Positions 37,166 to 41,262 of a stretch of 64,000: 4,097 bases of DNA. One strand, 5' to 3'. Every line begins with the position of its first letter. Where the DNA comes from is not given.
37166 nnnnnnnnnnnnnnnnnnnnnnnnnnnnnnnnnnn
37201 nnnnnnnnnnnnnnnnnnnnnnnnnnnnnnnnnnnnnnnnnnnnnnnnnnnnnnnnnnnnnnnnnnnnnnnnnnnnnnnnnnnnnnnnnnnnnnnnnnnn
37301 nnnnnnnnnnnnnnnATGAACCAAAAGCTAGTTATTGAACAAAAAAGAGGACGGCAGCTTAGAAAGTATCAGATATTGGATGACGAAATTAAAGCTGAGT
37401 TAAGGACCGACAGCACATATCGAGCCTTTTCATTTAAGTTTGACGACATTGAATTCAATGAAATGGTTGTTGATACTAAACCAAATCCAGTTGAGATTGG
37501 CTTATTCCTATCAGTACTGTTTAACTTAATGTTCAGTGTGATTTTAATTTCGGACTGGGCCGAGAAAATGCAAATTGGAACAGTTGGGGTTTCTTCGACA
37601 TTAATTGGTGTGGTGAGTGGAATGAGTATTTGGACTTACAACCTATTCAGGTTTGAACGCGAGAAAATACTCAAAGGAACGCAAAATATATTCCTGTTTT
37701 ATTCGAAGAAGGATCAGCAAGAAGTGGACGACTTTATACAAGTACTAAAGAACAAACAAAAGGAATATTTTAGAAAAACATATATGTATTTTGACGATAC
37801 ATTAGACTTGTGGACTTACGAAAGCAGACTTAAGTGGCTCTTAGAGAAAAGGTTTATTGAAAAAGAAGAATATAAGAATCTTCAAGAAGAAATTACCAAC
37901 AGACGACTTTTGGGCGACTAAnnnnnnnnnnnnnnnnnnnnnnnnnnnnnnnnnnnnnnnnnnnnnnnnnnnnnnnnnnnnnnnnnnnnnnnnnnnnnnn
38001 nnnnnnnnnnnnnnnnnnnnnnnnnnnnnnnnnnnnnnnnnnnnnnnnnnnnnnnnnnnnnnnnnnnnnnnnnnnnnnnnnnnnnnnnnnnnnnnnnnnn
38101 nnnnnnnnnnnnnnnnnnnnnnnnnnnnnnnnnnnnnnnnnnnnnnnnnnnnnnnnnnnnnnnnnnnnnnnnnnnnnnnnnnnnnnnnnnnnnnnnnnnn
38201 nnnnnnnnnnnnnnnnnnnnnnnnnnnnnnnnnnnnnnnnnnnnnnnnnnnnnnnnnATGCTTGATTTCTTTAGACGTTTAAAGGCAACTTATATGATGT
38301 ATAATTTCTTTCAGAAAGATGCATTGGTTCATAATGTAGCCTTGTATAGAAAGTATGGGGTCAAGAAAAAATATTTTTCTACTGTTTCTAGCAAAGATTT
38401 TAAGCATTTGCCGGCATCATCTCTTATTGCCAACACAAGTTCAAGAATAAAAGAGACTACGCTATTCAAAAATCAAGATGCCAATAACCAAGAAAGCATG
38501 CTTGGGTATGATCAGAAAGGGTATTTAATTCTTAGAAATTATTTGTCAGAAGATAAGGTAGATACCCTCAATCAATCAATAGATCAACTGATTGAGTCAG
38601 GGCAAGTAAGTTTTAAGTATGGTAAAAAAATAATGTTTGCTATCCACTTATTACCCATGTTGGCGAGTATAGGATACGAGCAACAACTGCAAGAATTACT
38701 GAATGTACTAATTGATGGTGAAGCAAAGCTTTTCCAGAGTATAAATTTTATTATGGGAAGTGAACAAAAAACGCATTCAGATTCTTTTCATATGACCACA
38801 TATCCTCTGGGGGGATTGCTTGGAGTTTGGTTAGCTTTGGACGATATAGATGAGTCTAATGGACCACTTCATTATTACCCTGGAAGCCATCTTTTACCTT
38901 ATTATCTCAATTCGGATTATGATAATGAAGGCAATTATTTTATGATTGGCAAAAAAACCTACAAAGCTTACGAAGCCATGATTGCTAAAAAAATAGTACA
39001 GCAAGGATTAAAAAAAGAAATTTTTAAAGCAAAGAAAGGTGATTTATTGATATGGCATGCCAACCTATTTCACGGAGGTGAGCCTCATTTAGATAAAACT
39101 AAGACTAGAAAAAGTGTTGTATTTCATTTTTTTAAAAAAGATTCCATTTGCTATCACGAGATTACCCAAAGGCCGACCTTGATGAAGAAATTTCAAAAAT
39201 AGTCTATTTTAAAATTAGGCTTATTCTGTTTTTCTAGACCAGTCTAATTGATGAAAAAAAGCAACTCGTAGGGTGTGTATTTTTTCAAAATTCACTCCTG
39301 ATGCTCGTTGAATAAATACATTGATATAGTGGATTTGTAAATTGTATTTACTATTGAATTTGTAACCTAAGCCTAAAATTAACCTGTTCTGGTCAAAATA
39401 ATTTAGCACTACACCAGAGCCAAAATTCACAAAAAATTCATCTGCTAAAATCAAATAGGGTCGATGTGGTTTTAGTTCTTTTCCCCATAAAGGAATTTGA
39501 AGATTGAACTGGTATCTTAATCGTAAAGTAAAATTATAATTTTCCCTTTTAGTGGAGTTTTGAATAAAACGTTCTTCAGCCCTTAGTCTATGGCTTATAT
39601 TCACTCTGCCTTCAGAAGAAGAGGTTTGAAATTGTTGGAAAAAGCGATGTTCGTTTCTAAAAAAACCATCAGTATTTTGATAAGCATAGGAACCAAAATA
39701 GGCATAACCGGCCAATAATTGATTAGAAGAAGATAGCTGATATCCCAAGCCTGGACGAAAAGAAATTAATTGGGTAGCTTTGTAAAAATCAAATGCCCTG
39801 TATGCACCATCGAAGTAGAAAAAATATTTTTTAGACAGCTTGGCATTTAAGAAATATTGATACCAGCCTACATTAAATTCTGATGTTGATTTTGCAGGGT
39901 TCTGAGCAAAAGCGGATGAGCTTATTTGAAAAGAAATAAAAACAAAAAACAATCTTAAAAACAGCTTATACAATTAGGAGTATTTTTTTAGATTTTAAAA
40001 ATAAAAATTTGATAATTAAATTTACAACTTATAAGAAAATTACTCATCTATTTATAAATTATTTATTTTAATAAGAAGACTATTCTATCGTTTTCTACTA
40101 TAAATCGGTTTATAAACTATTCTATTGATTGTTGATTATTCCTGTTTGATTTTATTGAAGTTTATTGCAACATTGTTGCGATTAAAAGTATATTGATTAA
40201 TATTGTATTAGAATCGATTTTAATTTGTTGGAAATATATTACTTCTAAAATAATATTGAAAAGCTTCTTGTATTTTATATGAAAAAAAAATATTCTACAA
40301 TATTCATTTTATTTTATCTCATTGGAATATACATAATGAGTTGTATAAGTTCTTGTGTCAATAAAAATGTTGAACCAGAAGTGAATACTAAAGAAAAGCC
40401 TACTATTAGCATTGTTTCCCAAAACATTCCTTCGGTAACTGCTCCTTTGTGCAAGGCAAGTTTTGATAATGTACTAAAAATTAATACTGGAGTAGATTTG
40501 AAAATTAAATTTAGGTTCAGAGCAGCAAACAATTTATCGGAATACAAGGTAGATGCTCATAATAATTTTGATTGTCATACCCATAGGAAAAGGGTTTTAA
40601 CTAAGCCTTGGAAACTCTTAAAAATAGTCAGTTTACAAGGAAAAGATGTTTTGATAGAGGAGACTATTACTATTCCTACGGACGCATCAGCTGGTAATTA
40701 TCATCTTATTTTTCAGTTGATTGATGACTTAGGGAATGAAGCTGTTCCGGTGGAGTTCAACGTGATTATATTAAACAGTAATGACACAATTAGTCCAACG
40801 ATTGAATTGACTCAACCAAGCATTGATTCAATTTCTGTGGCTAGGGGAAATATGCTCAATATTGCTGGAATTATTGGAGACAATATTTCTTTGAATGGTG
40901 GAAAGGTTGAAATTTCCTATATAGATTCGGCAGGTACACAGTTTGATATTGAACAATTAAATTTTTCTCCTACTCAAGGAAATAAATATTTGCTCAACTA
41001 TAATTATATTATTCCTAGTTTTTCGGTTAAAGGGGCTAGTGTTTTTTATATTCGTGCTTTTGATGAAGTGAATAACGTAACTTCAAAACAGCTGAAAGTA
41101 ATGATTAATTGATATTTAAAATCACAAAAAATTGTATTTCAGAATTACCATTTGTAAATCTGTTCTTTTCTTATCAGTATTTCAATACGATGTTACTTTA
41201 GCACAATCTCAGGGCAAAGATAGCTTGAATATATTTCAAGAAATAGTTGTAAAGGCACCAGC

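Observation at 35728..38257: Small cassette-like array: unrelated ORFs each bracketed by a ~287-bp upstream repeat and a conserved hairpin-containing downstream module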

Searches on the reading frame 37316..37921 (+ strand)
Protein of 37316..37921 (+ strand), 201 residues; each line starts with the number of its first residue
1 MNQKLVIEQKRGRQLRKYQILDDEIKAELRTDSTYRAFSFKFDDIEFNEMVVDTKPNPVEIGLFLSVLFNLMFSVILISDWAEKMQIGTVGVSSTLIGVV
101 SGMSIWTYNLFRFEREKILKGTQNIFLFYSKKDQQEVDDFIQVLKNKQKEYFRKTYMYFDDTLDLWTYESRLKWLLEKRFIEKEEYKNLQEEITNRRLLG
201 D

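Call 9: search_protein_families(library=pfam, proteins=[window:37316-37921:+], max_evalue=0.01)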
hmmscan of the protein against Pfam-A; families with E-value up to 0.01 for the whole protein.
window:37316-37921:+ (201 aa): 0 families

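Call 11: find_encoding_contigs(protein=window:37316-37921:+, flank=10000, max_places=10)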
Protein window:37316-37921:+ (201 aa): 1 contig read that carries it; 1 place shown.
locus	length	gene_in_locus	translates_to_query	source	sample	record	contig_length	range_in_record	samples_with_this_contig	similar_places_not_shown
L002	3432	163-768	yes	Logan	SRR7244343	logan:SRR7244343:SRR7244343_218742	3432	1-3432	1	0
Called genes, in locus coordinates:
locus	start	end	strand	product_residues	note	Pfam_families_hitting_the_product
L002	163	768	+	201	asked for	-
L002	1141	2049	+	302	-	PF05721:PhyH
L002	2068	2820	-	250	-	PF10677:DUF2490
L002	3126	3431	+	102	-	?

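Call 45: search_protein_families(library=ncbifam, proteins=[window:37316-37921:+], max_evalue=0.1)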
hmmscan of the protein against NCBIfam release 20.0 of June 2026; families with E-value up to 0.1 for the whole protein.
window:37316-37921:+ (201 aa): 0 families

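Call 46: search_protein_families(library=padloc, proteins=[window:37316-37921:+], max_evalue=0.1)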
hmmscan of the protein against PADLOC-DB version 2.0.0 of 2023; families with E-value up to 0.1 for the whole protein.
window:37316-37921:+ (201 aa): 0 families

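Call 77: list_cluster_members(proteins=[window:37316-37921:+, window:36698-36850:+])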
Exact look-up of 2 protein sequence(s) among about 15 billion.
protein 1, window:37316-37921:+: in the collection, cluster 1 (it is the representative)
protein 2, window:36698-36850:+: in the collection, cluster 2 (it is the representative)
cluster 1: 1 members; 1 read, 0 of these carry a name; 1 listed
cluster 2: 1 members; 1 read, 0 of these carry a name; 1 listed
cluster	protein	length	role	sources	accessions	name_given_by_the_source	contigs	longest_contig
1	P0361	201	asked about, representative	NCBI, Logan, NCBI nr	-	-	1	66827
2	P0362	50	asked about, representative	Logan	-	-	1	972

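Call 82: search_protein_representatives(protein=window:37316-37921:+)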
Query: 201 residues. Proteins with E-value up to 0.001 (for the whole library): 126; up to 1e-10: 48; up to 1e-30: 9. The best 126 are listed.
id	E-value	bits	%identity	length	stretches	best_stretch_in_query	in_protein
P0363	5.0e-99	346.0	74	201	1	1-201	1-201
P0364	1.5e-42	161.8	39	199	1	7-199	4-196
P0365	4.2e-39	150.6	40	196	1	7-199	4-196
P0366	1.8e-36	142.0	36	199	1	8-199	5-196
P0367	1.8e-33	132.2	34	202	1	6-198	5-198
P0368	3.8e-33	131.2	32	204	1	7-200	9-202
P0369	1.3e-32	129.4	37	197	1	7-199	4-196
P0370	1.6e-32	129.1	35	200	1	4-199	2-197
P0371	4.9e-32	127.5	39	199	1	8-193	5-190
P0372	7.5e-29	117.2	35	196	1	7-199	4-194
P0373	1.5e-28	116.1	34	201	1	7-199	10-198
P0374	1.5e-27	112.9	35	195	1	7-197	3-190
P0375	4.1e-27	111.5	32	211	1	7-199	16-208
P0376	1.3e-26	109.9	33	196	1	11-200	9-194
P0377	2.9e-26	108.7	32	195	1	7-199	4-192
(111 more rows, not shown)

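Call 83: find_encoding_contigs(protein=P0363, flank=4000, max_places=5)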
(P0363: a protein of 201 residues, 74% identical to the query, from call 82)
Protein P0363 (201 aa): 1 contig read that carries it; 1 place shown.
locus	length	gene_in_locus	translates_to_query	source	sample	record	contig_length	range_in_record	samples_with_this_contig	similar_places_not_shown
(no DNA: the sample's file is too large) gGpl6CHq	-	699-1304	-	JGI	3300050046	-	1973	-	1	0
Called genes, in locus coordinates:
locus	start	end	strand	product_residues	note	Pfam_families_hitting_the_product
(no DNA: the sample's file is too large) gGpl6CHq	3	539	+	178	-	?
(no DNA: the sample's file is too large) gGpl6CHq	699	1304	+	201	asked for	-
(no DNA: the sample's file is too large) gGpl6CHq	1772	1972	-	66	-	?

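Call 84: find_encoding_contigs(protein=P0364, flank=5000, max_places=6)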
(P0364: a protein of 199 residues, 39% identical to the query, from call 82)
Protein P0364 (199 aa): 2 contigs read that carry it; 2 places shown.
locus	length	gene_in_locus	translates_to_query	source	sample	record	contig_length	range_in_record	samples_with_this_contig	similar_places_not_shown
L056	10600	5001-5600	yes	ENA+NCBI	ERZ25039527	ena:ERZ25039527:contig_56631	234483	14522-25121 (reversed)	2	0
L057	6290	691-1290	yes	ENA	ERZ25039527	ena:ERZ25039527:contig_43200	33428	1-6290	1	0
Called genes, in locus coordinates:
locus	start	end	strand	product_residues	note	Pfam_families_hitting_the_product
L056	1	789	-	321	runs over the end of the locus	PF00551:Formyl_trans_N, PF02911:Formyl_trans_C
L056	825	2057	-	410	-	PF00926:DHBP_synthase, PF00925:GTP_cyclohydro2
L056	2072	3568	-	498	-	PF03739:LptF_LptG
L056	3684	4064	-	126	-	PF19569:START_2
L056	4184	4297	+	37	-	-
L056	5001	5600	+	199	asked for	-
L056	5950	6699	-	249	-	PF01695:IstB_IS21, PF00308:Bac_DnaA, PF20720:nSTAND3 (weak)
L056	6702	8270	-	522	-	PF00665:rve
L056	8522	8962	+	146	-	-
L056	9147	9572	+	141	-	PF14106:DUF4279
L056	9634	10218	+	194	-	PF06940:DUF1287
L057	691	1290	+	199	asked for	-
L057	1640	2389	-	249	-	PF01695:IstB_IS21, PF00308:Bac_DnaA, PF20720:nSTAND3 (weak)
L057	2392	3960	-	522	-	PF00665:rve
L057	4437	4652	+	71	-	-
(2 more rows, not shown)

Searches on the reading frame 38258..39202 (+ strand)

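Call 9: search_protein_families(library=pfam, proteins=[window:38258-39202:+], max_evalue=0.01)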
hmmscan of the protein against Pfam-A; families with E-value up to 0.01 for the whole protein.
window:38258-39202:+ (314 aa): 3 families
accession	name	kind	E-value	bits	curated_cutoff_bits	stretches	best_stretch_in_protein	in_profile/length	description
PF05721.19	PhyH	-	1.7e-21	77.9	22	1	167-278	105-206/213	Phytanoyl-CoA dioxygenase (PhyH)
PF07350.19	Gig2-like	-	0.00025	20.3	27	0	191-288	240-346/408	Gig2-like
PF13759.12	2OG-FeII_Oxy_5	-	0.0055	17.5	27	0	203-289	14-100/101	Putative 2OG-Fe(II) oxygenase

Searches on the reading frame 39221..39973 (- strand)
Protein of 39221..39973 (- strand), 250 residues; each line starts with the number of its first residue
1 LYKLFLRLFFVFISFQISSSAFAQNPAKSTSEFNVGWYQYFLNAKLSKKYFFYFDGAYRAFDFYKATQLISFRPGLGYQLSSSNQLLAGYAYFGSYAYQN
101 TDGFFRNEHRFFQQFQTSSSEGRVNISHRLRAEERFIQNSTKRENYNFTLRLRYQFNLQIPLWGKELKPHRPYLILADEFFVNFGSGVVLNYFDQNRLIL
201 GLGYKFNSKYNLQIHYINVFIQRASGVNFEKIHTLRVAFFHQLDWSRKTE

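Call 9: search_protein_families(library=pfam, proteins=[window:39221-39973:-], max_evalue=0.01)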
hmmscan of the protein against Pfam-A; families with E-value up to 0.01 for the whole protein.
window:39221-39973:- (250 aa): 1 family
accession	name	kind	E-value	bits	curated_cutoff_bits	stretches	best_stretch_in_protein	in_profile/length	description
PF10677.15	DUF2490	-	1.7e-46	158.8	29.8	1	37-228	4-184/186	Protein of unknown function (DUF2490)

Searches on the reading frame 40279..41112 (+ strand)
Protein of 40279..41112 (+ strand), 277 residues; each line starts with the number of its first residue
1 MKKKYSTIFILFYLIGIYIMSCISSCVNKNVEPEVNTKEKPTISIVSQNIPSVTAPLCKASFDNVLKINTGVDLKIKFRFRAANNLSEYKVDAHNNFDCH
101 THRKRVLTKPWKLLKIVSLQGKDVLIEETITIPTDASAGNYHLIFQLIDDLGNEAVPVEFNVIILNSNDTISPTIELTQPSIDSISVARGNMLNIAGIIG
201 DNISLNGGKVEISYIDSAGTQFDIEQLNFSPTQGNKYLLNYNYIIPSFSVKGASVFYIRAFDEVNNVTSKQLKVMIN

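Call 63: search_protein_families(library=pfam, proteins=[window:40279-41112:+], max_evalue=0.0001)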
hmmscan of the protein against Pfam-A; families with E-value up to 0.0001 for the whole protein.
window:40279-41112:+ (277 aa): 1 family
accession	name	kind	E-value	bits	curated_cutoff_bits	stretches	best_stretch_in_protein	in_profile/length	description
PF15418.12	DUF4625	-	1.5e-25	90.4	27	1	29-155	6-122/131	Domain of unknown function (DUF4625)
